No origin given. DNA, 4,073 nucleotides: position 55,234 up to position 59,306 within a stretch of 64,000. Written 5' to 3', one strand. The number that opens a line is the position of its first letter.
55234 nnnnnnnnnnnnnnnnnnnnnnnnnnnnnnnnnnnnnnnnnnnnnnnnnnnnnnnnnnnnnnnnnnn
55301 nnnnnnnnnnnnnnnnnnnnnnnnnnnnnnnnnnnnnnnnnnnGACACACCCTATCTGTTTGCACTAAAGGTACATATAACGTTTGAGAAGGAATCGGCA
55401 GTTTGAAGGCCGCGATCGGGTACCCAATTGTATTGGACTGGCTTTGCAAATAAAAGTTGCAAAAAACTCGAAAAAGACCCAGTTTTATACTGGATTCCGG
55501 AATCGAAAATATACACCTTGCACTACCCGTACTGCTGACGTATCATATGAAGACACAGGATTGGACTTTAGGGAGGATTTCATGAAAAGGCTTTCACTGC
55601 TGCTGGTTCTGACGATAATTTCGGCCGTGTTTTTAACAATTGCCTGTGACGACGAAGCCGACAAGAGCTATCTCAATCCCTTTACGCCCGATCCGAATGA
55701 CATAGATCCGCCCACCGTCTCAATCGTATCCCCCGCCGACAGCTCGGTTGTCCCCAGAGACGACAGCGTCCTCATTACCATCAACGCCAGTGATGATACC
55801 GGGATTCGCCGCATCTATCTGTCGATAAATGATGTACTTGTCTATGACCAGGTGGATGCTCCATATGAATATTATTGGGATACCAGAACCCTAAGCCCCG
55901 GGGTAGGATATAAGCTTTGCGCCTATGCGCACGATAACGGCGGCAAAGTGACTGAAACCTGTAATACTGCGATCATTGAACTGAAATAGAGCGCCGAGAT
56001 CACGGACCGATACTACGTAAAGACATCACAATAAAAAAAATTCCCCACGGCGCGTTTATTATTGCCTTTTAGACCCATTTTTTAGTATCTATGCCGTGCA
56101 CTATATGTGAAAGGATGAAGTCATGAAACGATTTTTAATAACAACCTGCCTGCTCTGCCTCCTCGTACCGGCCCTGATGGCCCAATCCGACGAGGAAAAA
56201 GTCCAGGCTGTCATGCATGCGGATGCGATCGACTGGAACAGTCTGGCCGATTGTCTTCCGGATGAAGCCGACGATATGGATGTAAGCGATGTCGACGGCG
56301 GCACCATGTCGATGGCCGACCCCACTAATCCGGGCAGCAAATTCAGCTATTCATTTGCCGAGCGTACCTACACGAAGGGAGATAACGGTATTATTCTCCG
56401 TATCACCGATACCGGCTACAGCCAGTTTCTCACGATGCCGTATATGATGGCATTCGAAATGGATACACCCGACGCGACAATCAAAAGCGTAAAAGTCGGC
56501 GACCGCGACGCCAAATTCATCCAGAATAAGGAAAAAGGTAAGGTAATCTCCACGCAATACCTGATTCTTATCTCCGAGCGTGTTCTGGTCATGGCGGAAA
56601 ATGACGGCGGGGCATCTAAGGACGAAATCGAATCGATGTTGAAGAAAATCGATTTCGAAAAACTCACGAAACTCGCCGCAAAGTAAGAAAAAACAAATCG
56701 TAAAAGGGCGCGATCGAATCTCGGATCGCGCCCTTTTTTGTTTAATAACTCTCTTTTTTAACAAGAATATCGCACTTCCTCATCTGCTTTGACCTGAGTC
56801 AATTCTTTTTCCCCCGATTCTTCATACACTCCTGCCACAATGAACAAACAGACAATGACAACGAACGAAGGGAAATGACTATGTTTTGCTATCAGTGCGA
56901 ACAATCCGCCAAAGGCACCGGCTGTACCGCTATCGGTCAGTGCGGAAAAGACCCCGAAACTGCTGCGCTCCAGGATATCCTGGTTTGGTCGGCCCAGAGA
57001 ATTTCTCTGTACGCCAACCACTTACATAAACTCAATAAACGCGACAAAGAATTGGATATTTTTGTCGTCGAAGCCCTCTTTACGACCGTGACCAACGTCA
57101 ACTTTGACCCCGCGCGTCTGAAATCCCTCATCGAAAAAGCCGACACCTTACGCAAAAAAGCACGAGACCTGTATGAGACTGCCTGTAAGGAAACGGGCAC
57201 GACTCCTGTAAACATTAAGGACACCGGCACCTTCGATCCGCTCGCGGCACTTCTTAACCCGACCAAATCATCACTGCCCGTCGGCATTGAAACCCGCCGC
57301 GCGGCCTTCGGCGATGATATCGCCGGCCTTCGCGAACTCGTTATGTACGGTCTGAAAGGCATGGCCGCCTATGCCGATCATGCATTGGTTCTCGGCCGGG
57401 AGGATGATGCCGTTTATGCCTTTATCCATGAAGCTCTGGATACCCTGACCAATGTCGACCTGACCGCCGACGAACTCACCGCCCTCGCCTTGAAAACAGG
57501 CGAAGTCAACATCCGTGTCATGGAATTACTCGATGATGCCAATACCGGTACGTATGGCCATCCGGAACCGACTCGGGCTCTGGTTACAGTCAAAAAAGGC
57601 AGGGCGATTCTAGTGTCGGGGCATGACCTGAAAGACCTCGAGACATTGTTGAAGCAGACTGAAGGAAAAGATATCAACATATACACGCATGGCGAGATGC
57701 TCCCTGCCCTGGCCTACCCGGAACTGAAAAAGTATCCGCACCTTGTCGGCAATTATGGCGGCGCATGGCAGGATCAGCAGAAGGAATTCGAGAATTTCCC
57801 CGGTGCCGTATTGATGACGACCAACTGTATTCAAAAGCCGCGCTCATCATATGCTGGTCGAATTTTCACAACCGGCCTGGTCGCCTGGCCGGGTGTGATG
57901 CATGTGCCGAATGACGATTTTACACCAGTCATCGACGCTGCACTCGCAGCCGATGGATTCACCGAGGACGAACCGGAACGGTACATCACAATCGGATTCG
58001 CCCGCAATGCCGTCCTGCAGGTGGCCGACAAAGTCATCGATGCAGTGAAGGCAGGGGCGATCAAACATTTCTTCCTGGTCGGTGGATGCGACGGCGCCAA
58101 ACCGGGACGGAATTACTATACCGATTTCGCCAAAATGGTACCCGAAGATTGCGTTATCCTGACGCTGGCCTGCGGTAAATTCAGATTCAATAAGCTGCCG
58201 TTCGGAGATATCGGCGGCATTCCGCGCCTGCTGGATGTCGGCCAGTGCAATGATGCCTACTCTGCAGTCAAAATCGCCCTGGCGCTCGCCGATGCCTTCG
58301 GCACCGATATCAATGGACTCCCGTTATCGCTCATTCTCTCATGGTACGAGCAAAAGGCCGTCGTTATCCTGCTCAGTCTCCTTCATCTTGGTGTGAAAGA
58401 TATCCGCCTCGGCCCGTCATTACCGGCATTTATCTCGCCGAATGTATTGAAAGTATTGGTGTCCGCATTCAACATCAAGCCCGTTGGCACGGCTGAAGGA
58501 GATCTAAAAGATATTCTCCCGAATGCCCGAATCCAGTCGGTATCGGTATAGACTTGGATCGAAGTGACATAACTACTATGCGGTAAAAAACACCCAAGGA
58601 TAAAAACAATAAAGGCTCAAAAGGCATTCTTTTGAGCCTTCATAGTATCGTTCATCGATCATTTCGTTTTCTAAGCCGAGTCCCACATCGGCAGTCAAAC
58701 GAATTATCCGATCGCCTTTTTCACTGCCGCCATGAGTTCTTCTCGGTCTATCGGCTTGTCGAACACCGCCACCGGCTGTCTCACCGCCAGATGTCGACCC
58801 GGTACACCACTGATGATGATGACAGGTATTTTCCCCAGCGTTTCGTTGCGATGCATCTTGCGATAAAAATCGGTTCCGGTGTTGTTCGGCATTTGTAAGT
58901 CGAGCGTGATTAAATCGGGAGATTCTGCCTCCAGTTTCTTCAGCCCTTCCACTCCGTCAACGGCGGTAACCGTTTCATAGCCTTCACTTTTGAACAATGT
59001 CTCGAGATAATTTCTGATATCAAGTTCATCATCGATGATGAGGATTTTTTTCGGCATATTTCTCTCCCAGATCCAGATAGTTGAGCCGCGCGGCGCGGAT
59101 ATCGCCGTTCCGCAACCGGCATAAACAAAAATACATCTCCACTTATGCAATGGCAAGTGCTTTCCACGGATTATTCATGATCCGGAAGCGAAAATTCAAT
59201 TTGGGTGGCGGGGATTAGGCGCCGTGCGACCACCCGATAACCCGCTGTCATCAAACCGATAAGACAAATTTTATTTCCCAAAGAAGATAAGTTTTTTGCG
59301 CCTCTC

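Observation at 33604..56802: Identical TTGAC-N4-GTCAA palindromes upstream of the octahaem-cytochrome operon and of hcp suggest a shared Crp/Fnr-type (HcpR-like) regulon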

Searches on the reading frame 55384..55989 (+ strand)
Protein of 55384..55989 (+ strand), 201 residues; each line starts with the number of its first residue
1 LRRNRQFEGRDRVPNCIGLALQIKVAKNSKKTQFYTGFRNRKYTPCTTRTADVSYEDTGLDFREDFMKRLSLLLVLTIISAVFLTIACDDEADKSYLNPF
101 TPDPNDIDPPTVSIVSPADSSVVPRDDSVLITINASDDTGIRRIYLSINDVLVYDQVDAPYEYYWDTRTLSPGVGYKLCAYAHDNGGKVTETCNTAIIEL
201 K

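Call 9: search_protein_families(library=pfam, proteins=[window:55384-55989:+])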
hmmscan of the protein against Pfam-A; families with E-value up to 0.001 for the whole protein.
window:55384-55989:+ (201 aa): 1 family
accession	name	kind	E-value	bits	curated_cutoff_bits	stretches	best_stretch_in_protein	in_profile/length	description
PF17957.7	Big_7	-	6.7e-16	59.1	24.1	1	110-173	1-64/70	Bacterial Ig domain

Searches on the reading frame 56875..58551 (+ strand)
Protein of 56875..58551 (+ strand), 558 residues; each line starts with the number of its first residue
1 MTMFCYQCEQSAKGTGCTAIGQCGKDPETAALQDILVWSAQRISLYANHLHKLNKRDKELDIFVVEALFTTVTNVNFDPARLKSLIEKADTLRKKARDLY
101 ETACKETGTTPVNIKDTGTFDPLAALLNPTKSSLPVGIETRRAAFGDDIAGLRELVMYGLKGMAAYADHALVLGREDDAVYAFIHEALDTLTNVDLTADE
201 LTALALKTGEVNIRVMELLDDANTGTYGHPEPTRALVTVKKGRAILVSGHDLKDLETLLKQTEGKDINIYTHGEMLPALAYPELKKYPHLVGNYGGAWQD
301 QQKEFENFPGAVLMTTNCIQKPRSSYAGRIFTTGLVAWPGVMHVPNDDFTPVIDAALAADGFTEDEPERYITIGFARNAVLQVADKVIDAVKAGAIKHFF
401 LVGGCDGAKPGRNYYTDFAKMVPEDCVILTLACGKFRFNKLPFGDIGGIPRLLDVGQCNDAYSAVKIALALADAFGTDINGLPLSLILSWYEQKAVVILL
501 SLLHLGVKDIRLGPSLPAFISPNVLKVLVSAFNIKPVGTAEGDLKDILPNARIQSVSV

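Call 9: search_protein_families(library=pfam, proteins=[window:56875-58551:+])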
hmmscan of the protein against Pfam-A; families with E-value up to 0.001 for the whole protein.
window:56875-58551:+ (558 aa): 1 family
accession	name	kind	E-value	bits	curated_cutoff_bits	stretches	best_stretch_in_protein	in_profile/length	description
PF03063.25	Prismane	-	3.3e-165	551.1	27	1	3-545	1-513/513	Prismane/CO dehydrogenase family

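Call 12: find_encoding_contigs(protein=window:56875-58551:+, flank=10000, max_places=6)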
Protein window:56875-58551:+ (558 aa): no gene with exactly this product is on record in the collection.
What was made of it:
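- Tried and rejected: The exact Hcp protein is not on record (call 12).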

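Call 28: find_related_loci(query=window:56875-58551:+, collection=metagenome_contigs, flank=5000)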
Query window:56875-58551:+ (558 aa) in metagenome_contigs; peptide patterns used: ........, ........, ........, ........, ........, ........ (x = any residue, [..] = any of these).
600 stretches matched a pattern (row limit reached: there are more); 596 encode a relative of the query (tblastn E <= 1e-3); the best 80 are kept; 80 distinct loci.
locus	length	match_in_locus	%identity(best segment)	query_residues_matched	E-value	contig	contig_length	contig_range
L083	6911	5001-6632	67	1-548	0e+0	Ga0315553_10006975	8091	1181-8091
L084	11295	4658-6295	66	3-548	0e+0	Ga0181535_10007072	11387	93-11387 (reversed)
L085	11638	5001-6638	65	3-548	0e+0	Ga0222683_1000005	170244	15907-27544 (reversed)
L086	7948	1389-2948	68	3-548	0e+0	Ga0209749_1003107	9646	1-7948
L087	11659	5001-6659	65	1-548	0e+0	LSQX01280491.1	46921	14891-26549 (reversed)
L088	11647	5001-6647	64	1-548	0e+0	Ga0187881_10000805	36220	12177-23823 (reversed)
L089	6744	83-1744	65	1-548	0e+0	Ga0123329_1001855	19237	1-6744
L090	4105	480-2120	66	2-548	0e+0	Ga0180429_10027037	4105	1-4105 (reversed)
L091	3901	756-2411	67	2-554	0e+0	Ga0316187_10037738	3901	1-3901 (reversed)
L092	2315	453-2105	66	1-551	0e+0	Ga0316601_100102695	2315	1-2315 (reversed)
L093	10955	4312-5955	65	1-548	0e+0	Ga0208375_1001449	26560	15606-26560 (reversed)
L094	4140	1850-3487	65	3-548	0e+0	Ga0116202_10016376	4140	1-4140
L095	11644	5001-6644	65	1-548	0e+0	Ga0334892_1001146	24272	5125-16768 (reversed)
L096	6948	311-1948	66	3-548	0e+0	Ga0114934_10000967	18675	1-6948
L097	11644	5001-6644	63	2-548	0e+0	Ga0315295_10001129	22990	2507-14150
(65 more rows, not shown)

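Call 31: search_protein_families(library=ncbifam, proteins=[window:56875-58551:+])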
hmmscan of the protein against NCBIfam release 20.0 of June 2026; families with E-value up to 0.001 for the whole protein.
window:56875-58551:+ (558 aa): 3 families
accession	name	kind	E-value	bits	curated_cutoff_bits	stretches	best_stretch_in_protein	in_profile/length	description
NF003658.0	PRK05290.1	equivalog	4e-242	804.7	367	1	3-548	1-544/546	hydroxylamine reductase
TIGR01703.1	hybrid_clust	equivalog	2.1e-227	755.8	360.8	1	3-548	1-522/522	hydroxylamine reductase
TIGR01702.1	CO_DH_cata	equivalog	2.8e-07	29.1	478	1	448-528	503-583/621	anaerobic carbon-monoxide dehydrogenase catalytic subunit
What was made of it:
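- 56875..58551 (+): hcp, hybrid cluster protein / hydroxylamine reductase (558 aa). NCBIfam NF003658 804.7 bits against a cut-off of 367 (calls 9, 31).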

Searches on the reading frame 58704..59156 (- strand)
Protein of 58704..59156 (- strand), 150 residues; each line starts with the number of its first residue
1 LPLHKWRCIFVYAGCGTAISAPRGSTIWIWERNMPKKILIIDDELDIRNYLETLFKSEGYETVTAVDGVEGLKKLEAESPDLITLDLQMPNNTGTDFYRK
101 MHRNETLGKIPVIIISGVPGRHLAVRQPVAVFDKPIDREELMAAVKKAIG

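Call 9: search_protein_families(library=pfam, proteins=[window:58704-59156:-])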
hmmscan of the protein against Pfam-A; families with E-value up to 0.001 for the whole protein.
window:58704-59156:- (150 aa): 1 family
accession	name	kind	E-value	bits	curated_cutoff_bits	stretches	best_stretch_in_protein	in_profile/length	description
PF00072.30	Response_reg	-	3.1e-20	72.8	30.2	1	38-146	1-111/111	Response regulator receiver domain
